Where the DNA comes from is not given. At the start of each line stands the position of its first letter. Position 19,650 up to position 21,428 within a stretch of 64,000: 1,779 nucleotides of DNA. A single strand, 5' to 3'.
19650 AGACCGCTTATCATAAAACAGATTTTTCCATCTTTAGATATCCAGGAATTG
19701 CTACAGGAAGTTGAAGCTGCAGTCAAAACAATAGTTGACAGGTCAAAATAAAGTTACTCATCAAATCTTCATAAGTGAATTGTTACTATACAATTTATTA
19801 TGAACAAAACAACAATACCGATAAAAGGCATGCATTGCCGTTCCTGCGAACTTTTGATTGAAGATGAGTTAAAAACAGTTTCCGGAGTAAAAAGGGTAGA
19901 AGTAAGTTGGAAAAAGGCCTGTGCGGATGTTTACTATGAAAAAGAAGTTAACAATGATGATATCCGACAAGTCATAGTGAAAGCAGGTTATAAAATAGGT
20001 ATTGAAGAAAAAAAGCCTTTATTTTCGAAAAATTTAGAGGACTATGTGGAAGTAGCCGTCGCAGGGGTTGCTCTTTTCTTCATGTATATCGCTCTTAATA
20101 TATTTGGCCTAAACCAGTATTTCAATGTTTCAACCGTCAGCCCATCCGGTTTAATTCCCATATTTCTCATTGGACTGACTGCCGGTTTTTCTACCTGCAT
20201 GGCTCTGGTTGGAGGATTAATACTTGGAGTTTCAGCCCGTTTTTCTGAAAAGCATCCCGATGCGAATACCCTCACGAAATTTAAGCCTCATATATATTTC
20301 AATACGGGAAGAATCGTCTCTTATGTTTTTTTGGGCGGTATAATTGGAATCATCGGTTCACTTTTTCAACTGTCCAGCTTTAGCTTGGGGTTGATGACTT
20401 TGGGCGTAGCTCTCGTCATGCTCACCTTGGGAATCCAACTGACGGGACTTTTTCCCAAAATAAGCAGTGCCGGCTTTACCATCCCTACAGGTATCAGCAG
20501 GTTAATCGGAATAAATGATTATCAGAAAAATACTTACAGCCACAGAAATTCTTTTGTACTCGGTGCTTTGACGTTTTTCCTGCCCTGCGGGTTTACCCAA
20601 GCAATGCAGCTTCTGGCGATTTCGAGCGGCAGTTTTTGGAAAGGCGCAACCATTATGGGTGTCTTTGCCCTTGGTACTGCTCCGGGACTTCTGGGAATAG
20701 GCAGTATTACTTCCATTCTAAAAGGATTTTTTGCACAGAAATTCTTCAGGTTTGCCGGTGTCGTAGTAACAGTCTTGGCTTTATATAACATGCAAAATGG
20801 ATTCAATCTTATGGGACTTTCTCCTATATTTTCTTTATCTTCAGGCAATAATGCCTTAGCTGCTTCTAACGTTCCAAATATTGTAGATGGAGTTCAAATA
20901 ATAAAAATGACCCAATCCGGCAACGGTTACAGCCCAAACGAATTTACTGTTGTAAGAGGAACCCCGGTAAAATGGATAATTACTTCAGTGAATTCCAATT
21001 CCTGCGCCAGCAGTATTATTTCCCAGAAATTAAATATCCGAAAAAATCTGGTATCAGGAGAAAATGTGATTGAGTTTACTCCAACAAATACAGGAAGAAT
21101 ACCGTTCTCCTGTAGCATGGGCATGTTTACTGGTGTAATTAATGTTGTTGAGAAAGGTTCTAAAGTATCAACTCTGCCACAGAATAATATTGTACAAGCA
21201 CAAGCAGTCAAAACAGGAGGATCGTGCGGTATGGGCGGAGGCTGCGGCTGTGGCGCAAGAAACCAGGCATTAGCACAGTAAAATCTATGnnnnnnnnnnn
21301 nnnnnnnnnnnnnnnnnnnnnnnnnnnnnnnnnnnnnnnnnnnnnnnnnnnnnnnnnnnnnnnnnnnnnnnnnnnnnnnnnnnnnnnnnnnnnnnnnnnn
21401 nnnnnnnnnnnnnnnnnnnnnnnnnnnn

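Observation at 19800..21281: HMA domain + Cys-containing permease core + cupredoxin-like domain + CGCG tail in one polypeptide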

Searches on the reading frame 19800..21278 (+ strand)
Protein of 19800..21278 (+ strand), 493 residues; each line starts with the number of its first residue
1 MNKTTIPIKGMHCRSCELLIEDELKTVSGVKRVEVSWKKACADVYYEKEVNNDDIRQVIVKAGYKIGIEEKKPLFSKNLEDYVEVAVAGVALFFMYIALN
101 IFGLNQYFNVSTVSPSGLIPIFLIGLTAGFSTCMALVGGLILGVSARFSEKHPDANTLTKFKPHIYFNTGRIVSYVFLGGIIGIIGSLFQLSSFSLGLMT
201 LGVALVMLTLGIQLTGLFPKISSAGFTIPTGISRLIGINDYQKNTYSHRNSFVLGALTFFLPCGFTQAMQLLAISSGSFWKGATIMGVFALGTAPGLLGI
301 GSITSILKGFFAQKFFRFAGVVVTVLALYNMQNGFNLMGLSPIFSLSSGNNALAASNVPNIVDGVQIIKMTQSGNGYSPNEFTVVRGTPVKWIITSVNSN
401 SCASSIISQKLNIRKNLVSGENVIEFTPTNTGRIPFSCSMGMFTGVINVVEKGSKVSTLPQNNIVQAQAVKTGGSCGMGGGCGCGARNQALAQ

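Call 3: search_protein_families(library=pfam, proteins=[window:19800-21278:+], max_evalue=0.01)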
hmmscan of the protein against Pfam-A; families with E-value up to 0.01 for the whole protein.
window:19800-21278:+ (493 aa): 4 families
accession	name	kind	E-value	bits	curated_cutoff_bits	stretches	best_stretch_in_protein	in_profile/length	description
PF13386.12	DsbD_2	-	9e-33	114.3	24.9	1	121-329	2-199/199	Cytochrome C biogenesis protein transmembrane region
PF13473.12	Cupredoxin_1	-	2.2e-09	37.7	27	1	362-447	17-102/104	Cupredoxin-like domain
PF00403.32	HMA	-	1.1e-08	35.8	24.8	1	5-65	1-62/62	Heavy-metal-associated domain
PF06570.16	DUF1129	-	0.0016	18.6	29.1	0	90-187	85-173/207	Protein of unknown function (DUF1129)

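Call 4: search_protein_families(library=ncbifam, proteins=[window:19800-21278:+], max_evalue=0.01)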
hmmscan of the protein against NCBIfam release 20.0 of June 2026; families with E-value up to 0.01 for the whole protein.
window:19800-21278:+ (493 aa): 14 families
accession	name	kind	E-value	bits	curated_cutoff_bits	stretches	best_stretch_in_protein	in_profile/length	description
NF033794.2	chaper_CopZ_Eh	exception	3.7e-11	43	95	1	3-65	1-64/68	copper chaperone CopZ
NF033795.1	chaper_CopZ_Bs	exception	5.5e-11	42.5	91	1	3-66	1-65/66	copper chaperone CopZ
NF033556.1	MerTP_fusion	equivalog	5.5e-11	42.4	180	1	2-66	120-185/186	mercuric transport protein MerTP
TIGR00003.1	TIGR00003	subfamily_domain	3.7e-10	39.9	62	1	3-66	1-65/66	copper ion binding protein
NF041115.1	UxxU_metal_bind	equivalog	4.4e-10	39.6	95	1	3-66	5-69/74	metal-binding (seleno)protein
NF010311.1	PRK13748.1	subfamily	5.8e-10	38.6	600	1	5-76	2-73/560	mercury(II) reductase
NF047957.1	CopZ_AFE_1862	equivalog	2.6e-08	34.2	85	1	5-65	2-60/62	CopZ family metallochaperone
NF033781.1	chaper_CopP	exception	1.4e-06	28.4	112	1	3-66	1-64/65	copper-binding metallochaperone CopP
TIGR02052.1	MerP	equivalog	2.6e-06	27.8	92.55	1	4-66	25-88/92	mercury resistance system periplasmic binding protein MerP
NF008262.1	PRK11033.1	equivalog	6.6e-06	24.9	1005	1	5-108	44-146/731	zinc/cadmium/mercury/lead-transporting ATPase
NF033775.1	P_type_ZntA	exception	0.00077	17.9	1240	1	5-72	51-117/732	Zn(II)/Cd(II)/Pb(II) translocating P-type ATPase ZntA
NF047536.1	Cu_chaper_CsoZ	equivalog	0.00085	19.7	77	1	3-66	2-65/66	putative copper chaperone CsoZ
NF007952.0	PRK10671.1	equivalog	0.0018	16.5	1316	1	6-70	107-169/838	copper-exporting P-type ATPase CopA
NF045683.1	MerT_CopZ_Se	exception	0.0034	16.9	375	1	4-65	164-226/235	MerT/CopZ fusion-like heavy metal transport selenoprotein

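Call 5: find_homologous_proteins(query=window:19800-21278:+, max_evalue=0.00001)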
Query window:19800-21278:+ (493 aa): 4941 proteins with E <= 0.00001 among 8000 candidates; the best 120 are listed.
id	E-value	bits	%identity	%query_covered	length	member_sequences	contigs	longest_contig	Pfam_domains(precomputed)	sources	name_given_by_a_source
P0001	0.0e+0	1084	100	100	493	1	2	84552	PF00403.33,PF13473.13,PF13386.13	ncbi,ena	-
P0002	5.3e-289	977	89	100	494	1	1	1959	PF00403.33,PF13473.13,PF13386.13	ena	-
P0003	9.3e-287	969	89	100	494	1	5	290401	PF00403.33,PF13473.13,PF13386.13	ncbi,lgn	-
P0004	1.8e-283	958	88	96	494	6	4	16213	PF00403.33,PF13473.13,PF13386.13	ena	-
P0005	4.3e-280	947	88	98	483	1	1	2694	PF00403.33,PF13473.13,PF13386.13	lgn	-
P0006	6.2e-279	943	86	100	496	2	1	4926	PF00403.33,PF13473.13,PF13386.13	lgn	-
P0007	7.7e-271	917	84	100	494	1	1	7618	PF00403.33,PF13473.13,PF13386.13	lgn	-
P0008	1.1e-226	771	67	96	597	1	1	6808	PF00403.33,PF13473.13,PF13386.13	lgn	-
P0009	4.4e-223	759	66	96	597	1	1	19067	PF00403.33,PF13473.13,PF13386.13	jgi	jgi:sulfite exporter TauE/SafE/copper chaperone CopZ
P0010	6.5e-221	752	65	96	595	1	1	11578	PF00403.33,PF13473.13,PF13386.13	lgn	-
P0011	3.6e-220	750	65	100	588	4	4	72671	PF00403.33,PF13473.13,PF13386.13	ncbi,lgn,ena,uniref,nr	ncbi:hypothetical protein A3D77_07490 [Candidatus Gottesmanbacteria bacterium RIFCSPHIGHO2_02_FULL_3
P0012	2.3e-204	698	64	92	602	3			PF00403.33,PF13473.13,PF13386.13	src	-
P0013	1.1e-202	692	64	92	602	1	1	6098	PF00403.33,PF13473.13,PF13386.13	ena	-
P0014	8.6e-202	689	62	92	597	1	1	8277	PF00403.33,PF13473.13,PF13386.13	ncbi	-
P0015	1.3e-201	689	62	95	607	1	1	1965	PF00403.33,PF13473.13,PF13386.13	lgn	-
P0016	8.5e-198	676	61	94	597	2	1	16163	PF00403.33,PF13473.13,PF13386.13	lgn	-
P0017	1.4e-196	672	62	91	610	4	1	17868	PF00403.33,PF13473.13,PF13386.13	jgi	-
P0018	2.8e-196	671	60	91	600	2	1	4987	PF00403.33,PF13473.13,PF13386.13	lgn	-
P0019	3.7e-196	671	60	92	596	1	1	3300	PF00403.33,PF13473.13,PF13386.13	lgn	-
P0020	7.3e-196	670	61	94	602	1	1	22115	PF00403.33,PF13473.13,PF13386.13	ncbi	-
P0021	8.8e-196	669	60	94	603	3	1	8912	PF00403.33,PF13473.13,PF13386.13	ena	-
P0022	2.0e-194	665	59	91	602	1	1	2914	PF00403.33,PF13473.13,PF13386.13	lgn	-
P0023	2.1e-194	665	59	94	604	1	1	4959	PF00403.33,PF13473.13,PF13386.13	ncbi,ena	-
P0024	2.3e-194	665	60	92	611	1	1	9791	PF00403.33,PF13473.13,PF13386.13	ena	-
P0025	2.3e-194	665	61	92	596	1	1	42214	PF00403.33,PF13473.13,PF13386.13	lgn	-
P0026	3.7e-194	664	63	92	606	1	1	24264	PF00403.33,PF13473.13,PF13386.13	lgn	-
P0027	4.5e-194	664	61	91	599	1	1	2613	PF00403.33,PF13473.13,PF13386.13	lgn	-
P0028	4.7e-194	664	58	97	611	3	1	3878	PF00403.33,PF13473.13,PF13386.13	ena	-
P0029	1.4e-193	662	59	95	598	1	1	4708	PF00403.33,PF13473.13,PF13386.13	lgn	-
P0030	2.1e-193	661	58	97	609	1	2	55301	PF00403.33,PF13473.13,PF13386.13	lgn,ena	-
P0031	2.5e-193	661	60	95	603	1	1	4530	PF00403.33,PF13473.13,PF13386.13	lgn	-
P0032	3.4e-193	661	60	92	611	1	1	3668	PF00403.33,PF13473.13,PF13386.13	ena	-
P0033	4.6e-193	660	60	92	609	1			PF00403.33,PF13473.13,PF13386.13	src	-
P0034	5.0e-193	660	59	92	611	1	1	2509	PF00403.33,PF13473.13,PF13386.13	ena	-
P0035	4.6e-192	657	59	92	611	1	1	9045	PF00403.33,PF13473.13,PF13386.13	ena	-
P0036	1.5e-191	655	60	94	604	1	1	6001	PF00403.33,PF13473.13,PF13386.13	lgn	-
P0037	4.3e-191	654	60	92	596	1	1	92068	PF00403.33,PF13473.13,PF13386.13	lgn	-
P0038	2.4e-190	651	60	92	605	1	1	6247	PF00403.33,PF13473.13,PF13386.13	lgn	-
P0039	3.0e-190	651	58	96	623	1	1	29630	PF00403.33,PF13473.13,PF13386.13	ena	-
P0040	3.0e-190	651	59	93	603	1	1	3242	PF00403.33,PF13473.13,PF13386.13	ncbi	-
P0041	4.4e-190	651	58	92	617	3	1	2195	PF00403.33,PF13473.13,PF13386.13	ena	-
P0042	6.1e-190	650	59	95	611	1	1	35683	PF00403.33,PF13473.13,PF13386.13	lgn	-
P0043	1.1e-189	649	58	97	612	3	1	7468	PF00403.33,PF13473.13,PF13386.13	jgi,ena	-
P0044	1.8e-189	648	61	92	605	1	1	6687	PF00403.33,PF13473.13,PF13386.13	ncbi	-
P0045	9.5e-189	646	59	92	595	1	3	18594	PF00403.33,PF13473.13,PF13386.13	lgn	-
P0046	2.0e-188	645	60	91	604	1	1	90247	PF00403.33,PF13473.13,PF13386.13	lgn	-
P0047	2.6e-188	645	58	91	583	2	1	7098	PF00403.33,PF13473.13,PF13386.13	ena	-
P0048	4.3e-188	644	59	92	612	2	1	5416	PF00403.33,PF13473.13,PF13386.13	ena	-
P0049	4.9e-188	644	59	94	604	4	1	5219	PF00403.33,PF13473.13,PF13386.13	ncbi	-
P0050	5.5e-188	644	58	91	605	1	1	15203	PF00403.33,PF13473.13,PF13386.13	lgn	-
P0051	1.5e-187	642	56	100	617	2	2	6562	PF00403.33,PF13473.13,PF13386.13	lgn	-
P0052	4.2e-187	641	59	92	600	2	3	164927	PF00403.33,PF13473.13,PF13386.13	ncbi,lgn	-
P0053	4.4e-187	641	58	91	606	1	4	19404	PF00403.33,PF13473.13,PF13386.13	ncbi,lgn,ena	ncbi:MAG: sulfite exporter TauE/SafE family protein [Patescibacteria group bacterium]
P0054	9.8e-187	639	59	92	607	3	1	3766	PF00403.33,PF13473.13,PF13386.13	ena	-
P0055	2.6e-186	638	57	95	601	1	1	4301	PF00403.33,PF13473.13,PF13386.13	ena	-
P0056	4.4e-186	637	57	96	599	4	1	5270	PF00403.33,PF13473.13,PF13386.13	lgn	-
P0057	6.6e-186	637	60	92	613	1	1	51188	PF00403.33,PF13473.13,PF13386.13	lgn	-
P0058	1.2e-185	636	58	91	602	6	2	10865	PF00403.33,PF13473.13,PF13386.13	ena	-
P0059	1.4e-185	636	57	95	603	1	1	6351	PF00403.33,PF13473.13,PF13386.13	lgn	-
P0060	4.3e-185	634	58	98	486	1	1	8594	PF00403.33,PF13473.13,PF13386.13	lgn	-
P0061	1.7e-184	632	57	97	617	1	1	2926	PF00403.33,PF13473.13,PF13386.13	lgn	-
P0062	2.3e-184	632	55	100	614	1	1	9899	PF00403.33,PF13473.13,PF13386.13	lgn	-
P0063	2.4e-184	632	57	96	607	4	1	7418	PF00403.33,PF13473.13,PF13386.13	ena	-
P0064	6.7e-184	630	57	92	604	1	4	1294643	PF00403.33,PF13473.13,PF13386.13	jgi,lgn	jgi:sulfite exporter TauE/SafE/copper chaperone CopZ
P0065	4.2e-183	627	59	92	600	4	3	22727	PF00403.33,PF13473.13,PF13386.13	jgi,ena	-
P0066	6.6e-183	627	61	91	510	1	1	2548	PF00403.33,PF13473.13,PF13386.13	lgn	-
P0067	9.9e-183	626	59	93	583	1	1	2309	PF00403.33,PF13473.13,PF13386.13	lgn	-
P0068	6.3e-182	624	57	92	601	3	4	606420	PF00403.33,PF13473.13,PF13386.13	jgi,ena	-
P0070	2.3e-181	622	58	91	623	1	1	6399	PF00403.33,PF13473.13,PF13386.13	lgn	-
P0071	3.5e-181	621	57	92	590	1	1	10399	PF00403.33,PF13473.13,PF13386.13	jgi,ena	-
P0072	1.2e-180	619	58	94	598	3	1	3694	PF00403.33,PF13473.13,PF13386.13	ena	-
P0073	2.4e-180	618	58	96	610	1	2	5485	PF00403.33,PF13473.13,PF13386.13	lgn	-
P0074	5.4e-180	617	54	96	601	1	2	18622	PF00403.33,PF13473.13,PF13386.13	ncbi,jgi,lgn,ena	-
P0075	3.0e-179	615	57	91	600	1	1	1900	PF00403.33,PF13473.13,PF13386.13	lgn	-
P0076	8.6e-179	613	55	94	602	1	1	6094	PF00403.33,PF13473.13,PF13386.13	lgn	-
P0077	1.5e-178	613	57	95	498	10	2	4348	PF00403.33,PF13473.13,PF13386.13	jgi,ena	-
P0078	2.3e-178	612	59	92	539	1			PF00403.33,PF13473.13,PF13386.13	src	-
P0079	2.9e-178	612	57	95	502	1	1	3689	PF00403.33,PF13473.13,PF13386.13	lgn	-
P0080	9.5e-178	610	58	94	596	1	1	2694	PF00403.33,PF13473.13,PF13386.13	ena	-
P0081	1.1e-177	610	57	92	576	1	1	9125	PF00403.33,PF13473.13,PF13386.13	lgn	-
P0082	5.8e-177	607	56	95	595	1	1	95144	PF00403.33,PF13473.13,PF13386.13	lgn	-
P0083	1.8e-176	606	57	91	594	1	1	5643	PF00403.33,PF13473.13,PF13386.13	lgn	-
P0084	4.1e-176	604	56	94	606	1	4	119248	PF00403.33,PF13473.13,PF13386.13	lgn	-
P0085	4.8e-176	604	54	94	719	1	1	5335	PF00403.33,PF13473.13,PF13386.13,PF00630.26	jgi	jgi:sulfite exporter TauE/SafE/copper chaperone CopZ/heme/copper-type cytochrome/quinol oxidase subu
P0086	5.0e-176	604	57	91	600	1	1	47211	PF00403.33,PF13473.13,PF13386.13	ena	-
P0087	5.5e-176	604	56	99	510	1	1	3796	PF00403.33,PF13473.13,PF13386.13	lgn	-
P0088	7.5e-176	604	55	94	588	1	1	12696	PF00403.33,PF13473.13,PF13386.13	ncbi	-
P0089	8.0e-176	603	56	94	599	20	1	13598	PF00403.33,PF13473.13,PF13386.13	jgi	-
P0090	1.2e-175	603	56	95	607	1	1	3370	PF00403.33,PF13473.13,PF13386.13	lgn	-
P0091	1.3e-175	603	56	92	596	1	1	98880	PF00403.33,PF13473.13,PF13386.13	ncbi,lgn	-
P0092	1.4e-175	603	56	91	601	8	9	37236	PF00403.33,PF13473.13,PF13386.13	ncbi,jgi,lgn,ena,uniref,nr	ncbi:hypothetical protein COV53_05060 [Candidatus Gottesmanbacteria bacterium CG11_big_fil_rev_8_21_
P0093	4.1e-175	601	54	97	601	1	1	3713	PF00403.33,PF13473.13,PF13386.13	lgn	-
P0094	5.3e-175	601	58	98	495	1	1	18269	PF00403.33,PF13473.13,PF13386.13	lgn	-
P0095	5.9e-175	601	56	94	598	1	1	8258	PF00403.33,PF13473.13,PF13386.13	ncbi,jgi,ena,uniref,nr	ncbi:hypothetical protein COY90_02185 [Candidatus Roizmanbacteria bacterium CG_4_10_14_0_8_um_filter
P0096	1.1e-174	600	56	93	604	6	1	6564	PF00403.33,PF13473.13,PF13386.13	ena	-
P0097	1.1e-174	600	56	96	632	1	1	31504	PF00403.33,PF13473.13,PF13386.13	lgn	-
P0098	1.3e-174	599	56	92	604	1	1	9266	PF00403.33,PF13473.13,PF13386.13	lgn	-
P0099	1.5e-174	599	54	94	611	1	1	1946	PF00403.33,PF13473.13,PF13386.13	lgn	-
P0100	1.9e-174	599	54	95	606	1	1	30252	PF00403.33,PF13473.13,PF13386.13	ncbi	-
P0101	2.0e-174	599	58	92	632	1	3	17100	PF00403.33,PF13473.13,PF13386.13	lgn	-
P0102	2.7e-174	598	54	99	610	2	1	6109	PF00403.33,PF13473.13,PF13386.13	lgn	-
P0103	3.0e-174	598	57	91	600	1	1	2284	PF00403.33,PF13473.13,PF13386.13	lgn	-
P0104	4.5e-174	598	55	91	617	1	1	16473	PF00403.33,PF13473.13,PF13386.13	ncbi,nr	ncbi:MAG: sulfite exporter TauE/SafE family protein [Patescibacteria group bacterium]|nr:sulfite exp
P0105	5.1e-174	598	56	94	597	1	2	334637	PF00403.33,PF13473.13,PF13386.13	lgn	-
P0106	6.2e-174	597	54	95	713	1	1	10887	PF00403.33,PF13473.13,PF13386.13,PF00630.26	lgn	-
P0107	7.2e-174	597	57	91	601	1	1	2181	PF00403.33,PF13473.13,PF13386.13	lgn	-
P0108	8.2e-174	597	55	92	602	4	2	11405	PF00403.33,PF13473.13,PF13386.13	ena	-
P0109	1.0e-173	597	55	97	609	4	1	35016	PF00403.33,PF13473.13,PF13386.13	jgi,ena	-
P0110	1.4e-173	596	55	97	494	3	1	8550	PF00403.33,PF13473.13,PF13386.13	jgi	-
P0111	1.6e-173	596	58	92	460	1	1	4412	PF00403.33,PF13473.13,PF13386.13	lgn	-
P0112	1.8e-173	596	55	96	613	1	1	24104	PF00403.33,PF13473.13,PF13386.13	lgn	-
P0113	2.2e-173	595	55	91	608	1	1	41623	PF00403.33,PF13473.13,PF13386.13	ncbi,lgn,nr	ncbi:sulfite exporter TauE/SafE family protein [Candidatus Roizmanbacteria bacterium]|nr:sulfite exp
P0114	2.2e-173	595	55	92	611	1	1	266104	PF00403.33,PF13473.13,PF13386.13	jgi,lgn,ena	-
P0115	2.4e-173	595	57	92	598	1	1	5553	PF00403.33,PF13473.13,PF13386.13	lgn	-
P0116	3.6e-173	595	58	89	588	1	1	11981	PF00403.33,PF13473.13,PF13386.13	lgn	-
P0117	3.8e-173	595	56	91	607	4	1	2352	PF00403.33,PF13473.13,PF13386.13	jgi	-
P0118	4.5e-173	594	52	96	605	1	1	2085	PF00403.33,PF13473.13,PF13386.13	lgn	-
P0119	4.7e-173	594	56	92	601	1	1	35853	PF00403.33,PF13473.13,PF13386.13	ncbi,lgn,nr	ncbi:MAG: sulfite exporter TauE/SafE family protein [bacterium]|nr:sulfite exporter TauE/SafE family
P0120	7.3e-173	594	53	97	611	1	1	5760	PF00403.33,PF13473.13,PF13386.13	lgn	-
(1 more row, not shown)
